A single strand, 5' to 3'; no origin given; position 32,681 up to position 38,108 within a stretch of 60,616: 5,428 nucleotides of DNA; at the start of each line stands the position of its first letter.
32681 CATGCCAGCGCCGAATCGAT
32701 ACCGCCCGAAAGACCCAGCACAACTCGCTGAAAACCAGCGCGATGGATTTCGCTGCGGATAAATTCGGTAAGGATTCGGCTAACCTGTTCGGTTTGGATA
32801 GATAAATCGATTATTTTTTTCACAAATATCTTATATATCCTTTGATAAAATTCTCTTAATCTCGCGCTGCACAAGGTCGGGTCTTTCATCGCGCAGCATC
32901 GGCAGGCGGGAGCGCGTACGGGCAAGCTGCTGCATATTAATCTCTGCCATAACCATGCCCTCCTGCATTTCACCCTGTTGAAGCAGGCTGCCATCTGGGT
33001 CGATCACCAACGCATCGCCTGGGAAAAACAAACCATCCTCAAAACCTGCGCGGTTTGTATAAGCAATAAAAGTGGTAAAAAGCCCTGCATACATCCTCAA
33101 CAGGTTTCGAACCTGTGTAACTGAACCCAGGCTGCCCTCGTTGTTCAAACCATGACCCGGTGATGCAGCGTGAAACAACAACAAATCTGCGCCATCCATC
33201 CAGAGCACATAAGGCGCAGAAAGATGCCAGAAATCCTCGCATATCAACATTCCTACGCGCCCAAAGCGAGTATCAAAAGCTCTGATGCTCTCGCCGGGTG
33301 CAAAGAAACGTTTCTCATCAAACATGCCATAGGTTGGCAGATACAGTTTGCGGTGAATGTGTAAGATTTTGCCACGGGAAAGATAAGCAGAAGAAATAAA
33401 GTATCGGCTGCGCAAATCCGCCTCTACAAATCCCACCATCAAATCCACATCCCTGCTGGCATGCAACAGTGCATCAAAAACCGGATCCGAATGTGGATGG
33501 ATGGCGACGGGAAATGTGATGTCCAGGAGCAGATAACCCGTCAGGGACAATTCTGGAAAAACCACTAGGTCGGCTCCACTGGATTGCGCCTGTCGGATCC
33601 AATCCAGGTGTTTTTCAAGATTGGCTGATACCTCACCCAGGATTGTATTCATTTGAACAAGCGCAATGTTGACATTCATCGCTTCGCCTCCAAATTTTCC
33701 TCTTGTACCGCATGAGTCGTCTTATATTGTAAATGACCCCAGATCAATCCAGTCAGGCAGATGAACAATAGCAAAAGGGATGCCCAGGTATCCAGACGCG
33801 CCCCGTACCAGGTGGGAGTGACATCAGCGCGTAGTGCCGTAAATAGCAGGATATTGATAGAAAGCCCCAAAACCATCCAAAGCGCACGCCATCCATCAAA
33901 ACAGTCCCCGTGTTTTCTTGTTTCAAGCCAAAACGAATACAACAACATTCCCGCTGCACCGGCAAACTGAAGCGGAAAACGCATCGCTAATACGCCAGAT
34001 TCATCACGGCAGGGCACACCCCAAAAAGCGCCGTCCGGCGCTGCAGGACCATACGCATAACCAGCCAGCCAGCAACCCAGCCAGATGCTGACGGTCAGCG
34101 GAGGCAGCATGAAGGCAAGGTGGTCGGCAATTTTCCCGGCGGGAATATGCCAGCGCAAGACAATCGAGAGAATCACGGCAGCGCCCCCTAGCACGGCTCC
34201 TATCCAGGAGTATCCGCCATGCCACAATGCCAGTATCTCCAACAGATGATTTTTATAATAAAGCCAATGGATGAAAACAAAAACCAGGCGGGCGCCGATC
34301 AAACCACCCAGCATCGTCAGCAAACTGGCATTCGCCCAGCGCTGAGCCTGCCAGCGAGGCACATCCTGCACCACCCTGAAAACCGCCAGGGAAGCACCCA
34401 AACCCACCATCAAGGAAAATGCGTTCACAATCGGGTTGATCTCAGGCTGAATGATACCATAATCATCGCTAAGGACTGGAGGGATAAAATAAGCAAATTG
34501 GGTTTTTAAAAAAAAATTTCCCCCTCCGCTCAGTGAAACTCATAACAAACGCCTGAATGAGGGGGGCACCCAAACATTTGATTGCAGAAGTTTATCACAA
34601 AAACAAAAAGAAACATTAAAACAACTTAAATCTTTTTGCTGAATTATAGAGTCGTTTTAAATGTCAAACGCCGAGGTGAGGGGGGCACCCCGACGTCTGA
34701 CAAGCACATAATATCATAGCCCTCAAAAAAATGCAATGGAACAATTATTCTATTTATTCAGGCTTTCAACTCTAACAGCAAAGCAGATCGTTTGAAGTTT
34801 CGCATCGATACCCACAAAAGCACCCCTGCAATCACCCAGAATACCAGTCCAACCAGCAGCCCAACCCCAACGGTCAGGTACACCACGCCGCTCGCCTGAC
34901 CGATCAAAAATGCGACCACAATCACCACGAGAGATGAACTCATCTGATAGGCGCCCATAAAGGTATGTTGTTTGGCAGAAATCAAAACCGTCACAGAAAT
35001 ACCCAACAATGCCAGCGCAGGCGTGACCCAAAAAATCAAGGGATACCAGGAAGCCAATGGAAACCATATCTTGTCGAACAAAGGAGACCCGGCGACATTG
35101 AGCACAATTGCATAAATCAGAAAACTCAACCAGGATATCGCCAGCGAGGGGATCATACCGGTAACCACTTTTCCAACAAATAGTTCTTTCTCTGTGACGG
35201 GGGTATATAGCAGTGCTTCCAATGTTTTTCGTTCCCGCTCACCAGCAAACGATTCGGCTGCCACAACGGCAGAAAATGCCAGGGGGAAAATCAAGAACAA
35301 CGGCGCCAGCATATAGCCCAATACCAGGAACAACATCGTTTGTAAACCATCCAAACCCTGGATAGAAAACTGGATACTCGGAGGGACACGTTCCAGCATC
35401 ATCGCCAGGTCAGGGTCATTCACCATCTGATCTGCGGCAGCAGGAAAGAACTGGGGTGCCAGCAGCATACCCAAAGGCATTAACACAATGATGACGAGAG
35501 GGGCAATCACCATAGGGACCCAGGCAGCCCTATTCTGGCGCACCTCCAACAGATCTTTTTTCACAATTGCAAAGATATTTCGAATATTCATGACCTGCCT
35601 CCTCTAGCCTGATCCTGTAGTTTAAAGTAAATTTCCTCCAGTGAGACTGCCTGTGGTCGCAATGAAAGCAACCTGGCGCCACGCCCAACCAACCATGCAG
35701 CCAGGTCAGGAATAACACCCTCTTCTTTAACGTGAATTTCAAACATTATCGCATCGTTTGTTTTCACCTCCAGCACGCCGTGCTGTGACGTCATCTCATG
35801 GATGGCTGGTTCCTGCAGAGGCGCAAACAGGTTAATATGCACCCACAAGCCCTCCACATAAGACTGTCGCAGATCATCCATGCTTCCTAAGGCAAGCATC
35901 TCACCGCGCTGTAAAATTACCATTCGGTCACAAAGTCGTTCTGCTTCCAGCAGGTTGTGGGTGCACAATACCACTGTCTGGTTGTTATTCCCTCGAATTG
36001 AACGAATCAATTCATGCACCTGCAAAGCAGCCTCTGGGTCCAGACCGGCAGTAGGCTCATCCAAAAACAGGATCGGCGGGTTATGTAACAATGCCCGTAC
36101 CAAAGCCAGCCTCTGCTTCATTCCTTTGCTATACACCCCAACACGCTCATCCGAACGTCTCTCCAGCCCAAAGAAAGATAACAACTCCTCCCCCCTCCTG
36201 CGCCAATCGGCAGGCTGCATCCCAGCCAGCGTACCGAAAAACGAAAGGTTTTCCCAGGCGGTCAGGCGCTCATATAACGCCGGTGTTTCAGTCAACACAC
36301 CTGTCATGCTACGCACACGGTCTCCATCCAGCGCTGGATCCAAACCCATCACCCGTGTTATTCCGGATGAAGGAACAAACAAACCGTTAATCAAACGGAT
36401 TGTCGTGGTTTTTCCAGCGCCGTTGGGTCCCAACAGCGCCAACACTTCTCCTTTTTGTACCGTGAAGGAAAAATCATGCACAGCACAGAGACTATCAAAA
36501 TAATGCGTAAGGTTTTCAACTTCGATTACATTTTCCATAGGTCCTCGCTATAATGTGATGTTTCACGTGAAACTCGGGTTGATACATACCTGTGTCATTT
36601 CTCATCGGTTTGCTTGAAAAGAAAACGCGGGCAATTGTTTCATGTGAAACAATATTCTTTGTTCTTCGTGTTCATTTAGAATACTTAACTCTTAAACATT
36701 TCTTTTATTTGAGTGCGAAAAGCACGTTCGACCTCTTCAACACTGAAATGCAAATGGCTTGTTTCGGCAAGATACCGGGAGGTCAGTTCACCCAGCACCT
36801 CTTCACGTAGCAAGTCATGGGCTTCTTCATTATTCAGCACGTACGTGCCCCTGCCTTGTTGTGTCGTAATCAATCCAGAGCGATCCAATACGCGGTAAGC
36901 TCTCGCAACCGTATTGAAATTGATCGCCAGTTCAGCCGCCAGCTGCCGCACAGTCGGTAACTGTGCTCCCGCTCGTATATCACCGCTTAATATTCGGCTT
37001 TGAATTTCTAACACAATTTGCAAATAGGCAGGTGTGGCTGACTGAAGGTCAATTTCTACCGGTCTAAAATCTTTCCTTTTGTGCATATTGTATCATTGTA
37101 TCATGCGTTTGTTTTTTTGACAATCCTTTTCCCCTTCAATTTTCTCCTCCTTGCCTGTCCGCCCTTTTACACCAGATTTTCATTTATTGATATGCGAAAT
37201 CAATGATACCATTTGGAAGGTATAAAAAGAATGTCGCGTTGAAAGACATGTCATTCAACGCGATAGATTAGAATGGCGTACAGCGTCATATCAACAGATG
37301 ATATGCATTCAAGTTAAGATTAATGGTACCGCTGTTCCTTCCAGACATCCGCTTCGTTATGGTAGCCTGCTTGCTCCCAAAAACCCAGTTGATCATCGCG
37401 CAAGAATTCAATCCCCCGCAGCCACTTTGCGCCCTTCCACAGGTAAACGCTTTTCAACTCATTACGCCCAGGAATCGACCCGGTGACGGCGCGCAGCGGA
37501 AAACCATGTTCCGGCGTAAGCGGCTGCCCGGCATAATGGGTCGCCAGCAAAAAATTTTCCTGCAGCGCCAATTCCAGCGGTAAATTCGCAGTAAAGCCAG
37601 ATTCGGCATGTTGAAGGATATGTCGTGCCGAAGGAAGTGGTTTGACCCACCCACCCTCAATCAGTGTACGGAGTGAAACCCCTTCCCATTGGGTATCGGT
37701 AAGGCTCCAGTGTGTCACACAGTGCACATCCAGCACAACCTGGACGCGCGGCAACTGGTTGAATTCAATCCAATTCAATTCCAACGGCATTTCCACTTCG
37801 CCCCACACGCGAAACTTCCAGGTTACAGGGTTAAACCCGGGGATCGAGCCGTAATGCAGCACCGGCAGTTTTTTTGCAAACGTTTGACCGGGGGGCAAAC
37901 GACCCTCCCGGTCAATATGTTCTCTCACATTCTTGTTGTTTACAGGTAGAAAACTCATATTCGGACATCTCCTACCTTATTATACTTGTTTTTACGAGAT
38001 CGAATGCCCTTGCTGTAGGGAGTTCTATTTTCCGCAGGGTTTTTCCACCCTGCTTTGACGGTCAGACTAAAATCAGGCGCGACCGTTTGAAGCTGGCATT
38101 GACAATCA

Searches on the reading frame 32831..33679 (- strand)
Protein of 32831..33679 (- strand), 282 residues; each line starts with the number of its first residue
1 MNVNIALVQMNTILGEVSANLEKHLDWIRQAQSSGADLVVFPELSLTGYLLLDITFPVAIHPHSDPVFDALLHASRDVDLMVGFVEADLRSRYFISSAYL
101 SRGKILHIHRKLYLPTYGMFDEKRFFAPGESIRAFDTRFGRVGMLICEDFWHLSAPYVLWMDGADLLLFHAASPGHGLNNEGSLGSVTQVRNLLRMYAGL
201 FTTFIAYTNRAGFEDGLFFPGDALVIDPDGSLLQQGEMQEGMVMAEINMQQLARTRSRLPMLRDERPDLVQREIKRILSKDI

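Call 56: search_protein_families(library=pfam, proteins=[window:32831-33679:-], max_evalue=0.00001)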
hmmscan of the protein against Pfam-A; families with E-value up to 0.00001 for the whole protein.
window:32831-33679:- (282 aa): 1 family
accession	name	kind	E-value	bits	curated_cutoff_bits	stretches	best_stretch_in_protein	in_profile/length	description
PF00795.27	CN_hydrolase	-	2.6e-33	115.9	23.2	1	5-256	2-255/256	Carbon-nitrogen hydrolase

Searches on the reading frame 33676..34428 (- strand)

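Call 56: search_protein_families(library=pfam, proteins=[window:33676-34428:-], max_evalue=0.00001)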
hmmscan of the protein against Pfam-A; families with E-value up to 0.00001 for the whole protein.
window:33676-34428:- (250 aa): 1 family
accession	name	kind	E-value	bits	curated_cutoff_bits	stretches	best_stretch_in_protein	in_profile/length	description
PF01790.23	LGT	-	3.1e-18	66.4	24.9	1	3-230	13-240/240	Prolipoprotein diacylglyceryl transferase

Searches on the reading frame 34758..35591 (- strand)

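Call 56: search_protein_families(library=pfam, proteins=[window:34758-35591:-], max_evalue=0.00001)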
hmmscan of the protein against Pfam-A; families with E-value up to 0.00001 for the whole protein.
window:34758-35591:- (277 aa): 2 families
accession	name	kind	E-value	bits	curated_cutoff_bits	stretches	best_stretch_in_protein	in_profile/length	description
PF12679.13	ABC2_membrane_2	-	1.6e-13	51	27.2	1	8-242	2-212/283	ABC-2 family transporter protein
PF12730.13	ABC2_membrane_4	-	8.1e-09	36.1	27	1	75-203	33-161/179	ABC-2 family transporter protein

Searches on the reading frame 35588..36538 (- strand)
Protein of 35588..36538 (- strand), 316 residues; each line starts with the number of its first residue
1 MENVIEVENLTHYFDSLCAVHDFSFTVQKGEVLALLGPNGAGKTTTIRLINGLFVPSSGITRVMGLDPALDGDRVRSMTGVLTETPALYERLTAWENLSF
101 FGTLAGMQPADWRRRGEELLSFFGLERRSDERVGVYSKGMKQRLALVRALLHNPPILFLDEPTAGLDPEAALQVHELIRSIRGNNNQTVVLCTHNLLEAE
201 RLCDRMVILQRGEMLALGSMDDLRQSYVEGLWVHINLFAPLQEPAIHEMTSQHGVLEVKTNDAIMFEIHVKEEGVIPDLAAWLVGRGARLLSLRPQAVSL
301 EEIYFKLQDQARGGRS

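Call 56: search_protein_families(library=pfam, proteins=[window:35588-36538:-], max_evalue=0.00001)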
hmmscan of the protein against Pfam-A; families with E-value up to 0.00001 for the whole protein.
window:35588-36538:- (316 aa): 2 families
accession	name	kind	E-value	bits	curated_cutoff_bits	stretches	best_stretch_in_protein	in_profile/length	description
PF00005.33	ABC_tran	-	6.8e-29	101.6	25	1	21-164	2-137/137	ABC transporter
PF13304.12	AAA_21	-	4.1e-13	50.5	27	1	130-197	232-301/304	AAA domain, putative AbiEii toxin, Type IV TA system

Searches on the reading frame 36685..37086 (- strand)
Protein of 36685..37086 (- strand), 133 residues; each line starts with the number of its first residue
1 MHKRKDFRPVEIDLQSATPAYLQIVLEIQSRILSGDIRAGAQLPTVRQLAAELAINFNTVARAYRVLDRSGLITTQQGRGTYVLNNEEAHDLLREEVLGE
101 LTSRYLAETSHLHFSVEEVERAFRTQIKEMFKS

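Call 56: search_protein_families(library=pfam, proteins=[window:36685-37086:-], max_evalue=0.00001)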
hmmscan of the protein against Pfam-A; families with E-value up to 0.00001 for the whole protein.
window:36685-37086:- (133 aa): 1 family
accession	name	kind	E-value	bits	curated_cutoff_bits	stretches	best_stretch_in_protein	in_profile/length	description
PF00392.27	GntR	-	1.7e-17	63.3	27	1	21-83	2-64/64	Bacterial regulatory proteins, gntR family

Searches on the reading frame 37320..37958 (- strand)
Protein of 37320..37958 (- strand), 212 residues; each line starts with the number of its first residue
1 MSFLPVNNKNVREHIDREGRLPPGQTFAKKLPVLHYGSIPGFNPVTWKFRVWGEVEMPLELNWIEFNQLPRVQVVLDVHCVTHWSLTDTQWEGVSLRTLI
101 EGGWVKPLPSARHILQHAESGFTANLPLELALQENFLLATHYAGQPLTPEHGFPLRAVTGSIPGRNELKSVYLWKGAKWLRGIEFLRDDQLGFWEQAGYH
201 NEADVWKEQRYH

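Call 56: search_protein_families(library=pfam, proteins=[window:37320-37958:-], max_evalue=0.00001)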
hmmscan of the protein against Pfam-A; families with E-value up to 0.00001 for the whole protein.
window:37320-37958:- (212 aa): 1 family
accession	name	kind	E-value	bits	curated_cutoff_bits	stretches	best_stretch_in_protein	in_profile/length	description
PF00174.25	Oxidored_molyb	-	7.5e-32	110.7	24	1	37-194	2-169/169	Oxidoreductase molybdopterin binding domain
